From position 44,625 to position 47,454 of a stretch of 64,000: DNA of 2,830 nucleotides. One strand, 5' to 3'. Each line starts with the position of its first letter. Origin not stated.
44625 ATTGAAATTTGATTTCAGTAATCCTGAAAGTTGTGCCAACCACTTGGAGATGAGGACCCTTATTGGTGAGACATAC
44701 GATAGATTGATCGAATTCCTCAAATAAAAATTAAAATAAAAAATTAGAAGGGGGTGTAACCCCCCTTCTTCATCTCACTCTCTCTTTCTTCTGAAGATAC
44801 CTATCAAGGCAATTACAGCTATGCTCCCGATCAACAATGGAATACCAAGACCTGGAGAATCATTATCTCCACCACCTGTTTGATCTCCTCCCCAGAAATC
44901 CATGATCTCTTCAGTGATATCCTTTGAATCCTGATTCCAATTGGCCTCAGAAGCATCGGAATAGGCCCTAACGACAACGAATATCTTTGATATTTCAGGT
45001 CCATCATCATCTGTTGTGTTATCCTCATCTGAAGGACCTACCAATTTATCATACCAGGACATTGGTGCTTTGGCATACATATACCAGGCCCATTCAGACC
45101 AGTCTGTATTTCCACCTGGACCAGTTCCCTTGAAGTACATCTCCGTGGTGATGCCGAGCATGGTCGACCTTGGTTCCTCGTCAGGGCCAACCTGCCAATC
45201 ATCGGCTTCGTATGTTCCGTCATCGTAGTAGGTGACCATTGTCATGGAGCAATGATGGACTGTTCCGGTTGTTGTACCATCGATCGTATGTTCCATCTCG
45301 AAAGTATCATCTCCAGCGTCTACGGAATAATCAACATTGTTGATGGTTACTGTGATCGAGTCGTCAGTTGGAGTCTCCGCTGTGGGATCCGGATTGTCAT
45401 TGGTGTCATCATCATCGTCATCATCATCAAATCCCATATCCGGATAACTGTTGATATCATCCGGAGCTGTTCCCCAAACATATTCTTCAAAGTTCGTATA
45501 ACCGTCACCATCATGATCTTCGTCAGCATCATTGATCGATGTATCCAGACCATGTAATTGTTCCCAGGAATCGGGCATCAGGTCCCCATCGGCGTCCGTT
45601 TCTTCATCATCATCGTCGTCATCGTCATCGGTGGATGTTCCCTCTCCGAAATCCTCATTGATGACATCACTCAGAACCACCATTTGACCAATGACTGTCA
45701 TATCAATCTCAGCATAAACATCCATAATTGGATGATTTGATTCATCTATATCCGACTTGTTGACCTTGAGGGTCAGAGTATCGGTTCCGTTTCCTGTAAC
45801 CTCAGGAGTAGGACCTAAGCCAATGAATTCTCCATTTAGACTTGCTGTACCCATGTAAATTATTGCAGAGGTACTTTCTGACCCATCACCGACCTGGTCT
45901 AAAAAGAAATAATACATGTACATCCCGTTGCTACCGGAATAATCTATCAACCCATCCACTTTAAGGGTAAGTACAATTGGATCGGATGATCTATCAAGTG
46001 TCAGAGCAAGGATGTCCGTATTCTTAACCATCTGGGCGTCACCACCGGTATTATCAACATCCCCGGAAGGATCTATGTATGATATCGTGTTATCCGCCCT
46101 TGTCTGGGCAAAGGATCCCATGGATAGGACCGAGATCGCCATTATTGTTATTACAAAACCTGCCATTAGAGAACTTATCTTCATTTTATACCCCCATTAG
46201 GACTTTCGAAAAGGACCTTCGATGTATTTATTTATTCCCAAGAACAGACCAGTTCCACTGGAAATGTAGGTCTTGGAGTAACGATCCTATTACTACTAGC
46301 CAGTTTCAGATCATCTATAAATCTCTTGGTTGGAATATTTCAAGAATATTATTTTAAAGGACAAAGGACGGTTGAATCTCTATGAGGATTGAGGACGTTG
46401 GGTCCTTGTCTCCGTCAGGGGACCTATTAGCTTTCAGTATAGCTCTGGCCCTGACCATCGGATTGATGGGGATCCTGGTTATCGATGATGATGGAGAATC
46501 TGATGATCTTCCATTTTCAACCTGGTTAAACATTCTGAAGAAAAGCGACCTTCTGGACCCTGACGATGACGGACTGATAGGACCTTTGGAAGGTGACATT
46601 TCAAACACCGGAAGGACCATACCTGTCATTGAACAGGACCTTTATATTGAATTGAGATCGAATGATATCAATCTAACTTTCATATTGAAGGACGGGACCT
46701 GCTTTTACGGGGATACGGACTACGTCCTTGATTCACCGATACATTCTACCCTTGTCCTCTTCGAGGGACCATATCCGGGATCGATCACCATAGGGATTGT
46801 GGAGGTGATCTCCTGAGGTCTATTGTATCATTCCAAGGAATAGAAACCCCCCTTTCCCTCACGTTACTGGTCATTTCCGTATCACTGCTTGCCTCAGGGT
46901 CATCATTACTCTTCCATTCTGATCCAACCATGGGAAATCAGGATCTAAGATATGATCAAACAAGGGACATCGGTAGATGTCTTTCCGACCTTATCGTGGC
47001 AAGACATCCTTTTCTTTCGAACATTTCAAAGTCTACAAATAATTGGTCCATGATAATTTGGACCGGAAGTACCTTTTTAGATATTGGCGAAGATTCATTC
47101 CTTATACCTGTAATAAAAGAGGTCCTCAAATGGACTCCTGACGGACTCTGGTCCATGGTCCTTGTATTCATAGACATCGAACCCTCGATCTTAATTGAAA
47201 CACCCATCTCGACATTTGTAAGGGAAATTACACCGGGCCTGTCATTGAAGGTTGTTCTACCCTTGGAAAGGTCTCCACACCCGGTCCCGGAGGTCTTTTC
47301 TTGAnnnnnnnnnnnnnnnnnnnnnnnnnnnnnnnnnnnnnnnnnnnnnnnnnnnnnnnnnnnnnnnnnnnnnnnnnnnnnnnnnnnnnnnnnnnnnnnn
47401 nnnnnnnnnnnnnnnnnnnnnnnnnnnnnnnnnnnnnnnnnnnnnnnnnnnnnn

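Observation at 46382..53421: Candidate undescribed system: four pilin-like or anchor-like proteins, two giant orphan proteins and a KaiC-fold pseudo-ATPase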

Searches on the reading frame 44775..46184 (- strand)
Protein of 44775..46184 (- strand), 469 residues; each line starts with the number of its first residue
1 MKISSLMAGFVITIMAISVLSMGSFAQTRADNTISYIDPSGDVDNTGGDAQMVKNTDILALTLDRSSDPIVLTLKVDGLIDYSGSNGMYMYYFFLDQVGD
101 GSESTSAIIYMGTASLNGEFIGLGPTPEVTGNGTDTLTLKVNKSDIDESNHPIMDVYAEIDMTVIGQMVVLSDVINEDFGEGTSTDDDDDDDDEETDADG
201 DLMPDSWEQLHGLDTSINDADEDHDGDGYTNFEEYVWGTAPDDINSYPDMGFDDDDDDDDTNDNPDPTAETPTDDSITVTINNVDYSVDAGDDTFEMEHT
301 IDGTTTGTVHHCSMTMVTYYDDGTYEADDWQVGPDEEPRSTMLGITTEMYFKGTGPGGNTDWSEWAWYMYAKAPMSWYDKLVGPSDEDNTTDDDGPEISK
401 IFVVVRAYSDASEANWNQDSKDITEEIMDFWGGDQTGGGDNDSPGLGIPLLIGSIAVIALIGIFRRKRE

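Call 4: search_protein_families(library=pfam, proteins=[window:44775-46184:-], max_evalue=1)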
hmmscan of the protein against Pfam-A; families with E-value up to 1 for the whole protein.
window:44775-46184:- (469 aa): 0 families

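Call 8: search_protein_families(library=ncbifam, proteins=[window:44775-46184:-], max_evalue=0.1)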
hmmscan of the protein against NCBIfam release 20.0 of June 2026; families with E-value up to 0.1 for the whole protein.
window:44775-46184:- (469 aa): 1 family
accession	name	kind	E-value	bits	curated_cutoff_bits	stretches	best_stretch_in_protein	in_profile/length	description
NF042425.1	Amuc_1099_fam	equivalog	0.00019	21.1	50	1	203-250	108-156/321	Amuc_1099 family pilus-like system protein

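Call 114: search_protein_families(library=padloc, proteins=[window:44775-46184:-], max_evalue=0.01)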
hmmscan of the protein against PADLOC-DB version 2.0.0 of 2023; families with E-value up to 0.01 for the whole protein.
window:44775-46184:- (469 aa): 0 families

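Call 115: search_protein_families(library=phrogs, proteins=[window:44775-46184:-], max_evalue=0.01)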
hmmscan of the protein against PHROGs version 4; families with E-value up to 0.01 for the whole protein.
window:44775-46184:- (469 aa): 0 families

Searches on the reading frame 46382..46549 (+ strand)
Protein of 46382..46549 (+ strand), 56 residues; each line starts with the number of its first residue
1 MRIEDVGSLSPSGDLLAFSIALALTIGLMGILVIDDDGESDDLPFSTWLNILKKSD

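Call 100: search_protein_families(library=pfam, proteins=[window:46382-46549:+], max_evalue=10)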
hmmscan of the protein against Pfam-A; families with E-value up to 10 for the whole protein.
seq(56 aa): 0 families

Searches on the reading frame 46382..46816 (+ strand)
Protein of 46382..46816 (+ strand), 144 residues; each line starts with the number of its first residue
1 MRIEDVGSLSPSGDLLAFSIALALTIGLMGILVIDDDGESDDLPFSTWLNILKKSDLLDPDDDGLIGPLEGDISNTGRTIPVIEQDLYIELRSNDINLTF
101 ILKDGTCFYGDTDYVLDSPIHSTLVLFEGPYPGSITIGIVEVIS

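Call 4: search_protein_families(library=pfam, proteins=[window:46382-46816:+], max_evalue=1)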
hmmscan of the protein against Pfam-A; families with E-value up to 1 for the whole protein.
window:46382-46816:+ (144 aa): 0 families

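Call 8: search_protein_families(library=ncbifam, proteins=[window:46382-46816:+], max_evalue=0.1)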
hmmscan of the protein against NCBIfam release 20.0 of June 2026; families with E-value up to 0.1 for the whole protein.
window:46382-46816:+ (144 aa): 0 families

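Call 49: search_protein_families(library=pfam, alignment_id=A5, max_evalue=5)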
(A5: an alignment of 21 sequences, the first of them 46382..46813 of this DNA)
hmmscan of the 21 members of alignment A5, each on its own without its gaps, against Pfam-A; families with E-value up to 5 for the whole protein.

A. member 1, window:46382-46813:+ (144 aa): 0 families

B. families by the number of members that match (of 21 scanned): 5 families
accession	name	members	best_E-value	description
PF00036.39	EF-hand_1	1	0.0054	EF hand domain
PF13405.12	EF-hand_6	1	0.024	EF-hand domain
PF17414.8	MatP_C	1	0.051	MatP C-terminal ribbon-helix-helix domain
PF12911.12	OppC_N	1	0.061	N-terminal TM domain of oligopeptide transport permease C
PF07717.22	OB_NTP_bind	1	0.28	Oligonucleotide/oligosaccharide-binding (OB)-fold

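Call 92: search_solved_structures(query=A2, max_evalue=10)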
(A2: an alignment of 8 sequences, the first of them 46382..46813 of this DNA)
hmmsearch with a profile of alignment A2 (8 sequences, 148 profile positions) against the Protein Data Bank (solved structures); distinct sequences matched with E-value up to 10: 57.
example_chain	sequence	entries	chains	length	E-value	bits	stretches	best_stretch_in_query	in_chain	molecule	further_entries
8aht_A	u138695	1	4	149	0.015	18.6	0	45-76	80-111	Calmodulin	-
8fns_A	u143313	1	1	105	0.02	18.2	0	56-71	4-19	EF-hand domain-containing protein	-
9ya0_SA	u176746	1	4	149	0.024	17.9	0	46-77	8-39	Calmodulin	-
1exr_A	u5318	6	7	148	0.025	17.9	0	45-75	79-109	CALMODULIN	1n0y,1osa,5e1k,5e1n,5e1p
1clm_A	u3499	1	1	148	0.025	17.9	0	45-74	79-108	CALMODULIN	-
6mi5_X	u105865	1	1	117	0.031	17.6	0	56-71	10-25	Lanmodulin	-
3ewt_A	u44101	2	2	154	0.063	16.6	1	39-78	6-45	Calmodulin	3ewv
4hex_A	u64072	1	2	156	0.064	16.6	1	38-78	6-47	Calmodulin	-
9hxw_E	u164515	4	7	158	0.083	16.2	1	37-77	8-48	Calmodulin-1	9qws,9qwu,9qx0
4mn0_A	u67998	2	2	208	0.085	16.2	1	37-76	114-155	Berovin | Apoberovin 1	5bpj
6o20_F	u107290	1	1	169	0.087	16.1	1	35-78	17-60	Calmodulin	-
5b7x_A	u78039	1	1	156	0.094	16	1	38-74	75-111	Calmodulin, putative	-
4e50_A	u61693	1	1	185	0.11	15.8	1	40-77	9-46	Calmodulin, Linker, IQ motif of Neurogranin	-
4e53_A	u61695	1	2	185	0.11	15.8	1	40-77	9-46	Calmodulin, Linker, IQ motif of Neuromodulin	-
7ppo_B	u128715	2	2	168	0.12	15.7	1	37-78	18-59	Calmodulin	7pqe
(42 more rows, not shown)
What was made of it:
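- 46382..46816 (+): Gene A, 144 aa. It has a 7-13 residue leader (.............), one hydrophobic helix and an acidic ectodomain with a conserved DxDxDG loop (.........). Weak EF-hand matches fall on the DxDxDG loop (calls 49, 92).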

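Call 114: search_protein_families(library=padloc, proteins=[window:46382-46816:+], max_evalue=0.01)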
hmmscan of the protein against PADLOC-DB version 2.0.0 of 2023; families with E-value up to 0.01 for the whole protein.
window:46382-46816:+ (144 aa): 0 families

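Call 115: search_protein_families(library=phrogs, proteins=[window:46382-46816:+], max_evalue=0.01)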
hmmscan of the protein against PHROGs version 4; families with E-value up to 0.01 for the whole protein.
window:46382-46816:+ (144 aa): 0 families

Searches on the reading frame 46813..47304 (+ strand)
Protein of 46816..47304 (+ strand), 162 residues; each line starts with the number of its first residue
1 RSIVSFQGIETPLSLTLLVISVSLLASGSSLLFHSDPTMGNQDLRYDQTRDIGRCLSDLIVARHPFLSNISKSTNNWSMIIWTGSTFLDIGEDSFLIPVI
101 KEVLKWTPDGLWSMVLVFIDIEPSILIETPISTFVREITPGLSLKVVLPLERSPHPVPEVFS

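Call 8: search_protein_families(library=ncbifam, proteins=[window:46822-47304:+], max_evalue=0.1)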
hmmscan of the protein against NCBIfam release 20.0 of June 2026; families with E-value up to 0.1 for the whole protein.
window:46822-47304:+ (160 aa): 0 families

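Call 93: search_solved_structures(query=A3, max_evalue=10)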
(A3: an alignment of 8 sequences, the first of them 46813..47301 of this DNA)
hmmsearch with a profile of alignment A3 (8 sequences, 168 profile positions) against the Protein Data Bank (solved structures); distinct sequences matched with E-value up to 10: 8.
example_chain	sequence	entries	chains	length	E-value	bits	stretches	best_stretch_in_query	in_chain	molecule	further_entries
9fa3_A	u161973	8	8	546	1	12.5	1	100-154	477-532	Lysosomal acid glucosylceramidase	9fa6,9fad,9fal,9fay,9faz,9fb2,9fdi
9f9z_A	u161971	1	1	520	1.1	12.4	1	100-154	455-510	Lysosomal acid glucosylceramidase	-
2v3d_A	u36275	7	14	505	1.3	12.2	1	100-154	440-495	GLUCOSYLCERAMIDASE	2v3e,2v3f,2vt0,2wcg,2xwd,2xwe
1ogs_A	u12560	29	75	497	1.4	12.1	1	100-154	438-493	Glucosylceramidase | Acid beta-glucosidase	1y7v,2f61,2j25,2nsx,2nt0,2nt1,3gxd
3ke0_A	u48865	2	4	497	1.4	12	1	100-154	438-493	Glucosylceramidase | Glucocerebrosidase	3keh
2wkl_A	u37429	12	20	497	1.4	12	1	100-154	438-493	GLUCOSYLCERAMIDASE | Lysosomal acid glucosylceramidase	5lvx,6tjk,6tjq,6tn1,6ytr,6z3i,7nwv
6t13_A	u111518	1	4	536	1.5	11.9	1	100-154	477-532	Glucosylceramidase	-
4pfb_A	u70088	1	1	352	1.6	11.9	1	40-115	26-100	C4-dicarboxylate-binding protein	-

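Call 114: search_protein_families(library=padloc, proteins=[window:46816-47304:+], max_evalue=0.01)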
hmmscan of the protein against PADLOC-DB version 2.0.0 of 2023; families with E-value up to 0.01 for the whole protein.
window:46816-47304:+ (162 aa): 0 families

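Call 115: search_protein_families(library=phrogs, proteins=[window:46816-47304:+], max_evalue=0.01)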
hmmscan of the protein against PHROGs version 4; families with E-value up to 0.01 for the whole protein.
window:46816-47304:+ (162 aa): 0 families
